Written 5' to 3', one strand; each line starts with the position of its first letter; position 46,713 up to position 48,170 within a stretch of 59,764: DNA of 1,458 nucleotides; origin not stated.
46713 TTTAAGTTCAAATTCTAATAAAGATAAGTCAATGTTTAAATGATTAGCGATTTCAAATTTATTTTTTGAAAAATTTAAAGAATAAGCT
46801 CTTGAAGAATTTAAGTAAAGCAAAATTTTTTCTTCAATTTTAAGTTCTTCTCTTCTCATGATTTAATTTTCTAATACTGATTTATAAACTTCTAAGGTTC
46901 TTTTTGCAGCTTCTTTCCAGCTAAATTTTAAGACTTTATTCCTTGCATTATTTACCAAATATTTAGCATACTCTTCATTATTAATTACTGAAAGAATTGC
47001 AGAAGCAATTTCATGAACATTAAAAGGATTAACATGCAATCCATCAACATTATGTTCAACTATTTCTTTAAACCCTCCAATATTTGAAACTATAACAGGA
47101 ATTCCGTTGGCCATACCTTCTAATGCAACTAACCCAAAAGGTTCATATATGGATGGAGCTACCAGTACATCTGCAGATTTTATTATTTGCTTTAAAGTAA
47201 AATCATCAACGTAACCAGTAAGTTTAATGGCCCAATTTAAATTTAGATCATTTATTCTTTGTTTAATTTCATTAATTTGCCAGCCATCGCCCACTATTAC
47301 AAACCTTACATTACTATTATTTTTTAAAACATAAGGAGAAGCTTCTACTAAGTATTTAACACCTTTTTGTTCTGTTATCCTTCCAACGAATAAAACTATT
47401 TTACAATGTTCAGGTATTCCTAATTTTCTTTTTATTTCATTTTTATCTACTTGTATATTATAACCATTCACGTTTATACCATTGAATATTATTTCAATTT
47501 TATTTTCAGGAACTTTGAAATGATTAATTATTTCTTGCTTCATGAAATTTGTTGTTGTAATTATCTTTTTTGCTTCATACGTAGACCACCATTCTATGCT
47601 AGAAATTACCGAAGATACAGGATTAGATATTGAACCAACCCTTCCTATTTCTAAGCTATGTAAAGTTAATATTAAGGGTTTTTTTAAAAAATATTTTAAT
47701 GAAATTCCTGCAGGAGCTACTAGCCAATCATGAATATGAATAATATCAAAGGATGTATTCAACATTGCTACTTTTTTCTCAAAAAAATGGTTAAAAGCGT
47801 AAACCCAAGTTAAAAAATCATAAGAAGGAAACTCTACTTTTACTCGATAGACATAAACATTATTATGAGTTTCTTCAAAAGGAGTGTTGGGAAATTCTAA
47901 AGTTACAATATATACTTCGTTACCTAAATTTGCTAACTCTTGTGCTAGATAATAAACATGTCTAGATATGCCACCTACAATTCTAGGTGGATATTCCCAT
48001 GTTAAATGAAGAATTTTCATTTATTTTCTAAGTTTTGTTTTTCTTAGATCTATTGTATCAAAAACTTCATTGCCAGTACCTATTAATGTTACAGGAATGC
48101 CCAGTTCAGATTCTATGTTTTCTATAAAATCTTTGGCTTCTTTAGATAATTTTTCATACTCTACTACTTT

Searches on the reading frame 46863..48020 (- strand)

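Call 21: search_protein_families(library=pfam, proteins=[window:46863-48020:-], max_evalue=0.001)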
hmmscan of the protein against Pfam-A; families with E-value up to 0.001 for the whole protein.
window:46863-48020:- (385 aa): 7 families
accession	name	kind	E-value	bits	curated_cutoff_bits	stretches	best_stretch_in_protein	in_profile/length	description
PF00534.26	Glycos_transf_1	-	1.3e-48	165.3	26.4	1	192-361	1-171/172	Glycosyl transferases group 1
PF13692.12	Glyco_trans_1_4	-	7.6e-39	133.6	27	1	207-348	2-142/142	Glycosyl transferases group 1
PF13439.12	Glyco_transf_4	-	1e-32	113.9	28.5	1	15-184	1-168/170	Glycosyltransferase Family 4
PF20706.3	GT4-conflict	-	1.2e-18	67.7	26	1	203-374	194-384/385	Family 4 Glycosyltransferase in conflict systems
PF08323.17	Glyco_transf_5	-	2.8e-18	67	22.7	1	2-167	1-227/239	Starch synthase catalytic domain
PF13579.12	Glyco_trans_4_4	-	2.4e-17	64.2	29.7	1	16-181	1-158/158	Glycosyl transferase 4-like domain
PF13524.12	Glyco_trans_1_2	-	0.00087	19.7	25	0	232-373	9-140/144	Glycosyl transferase-like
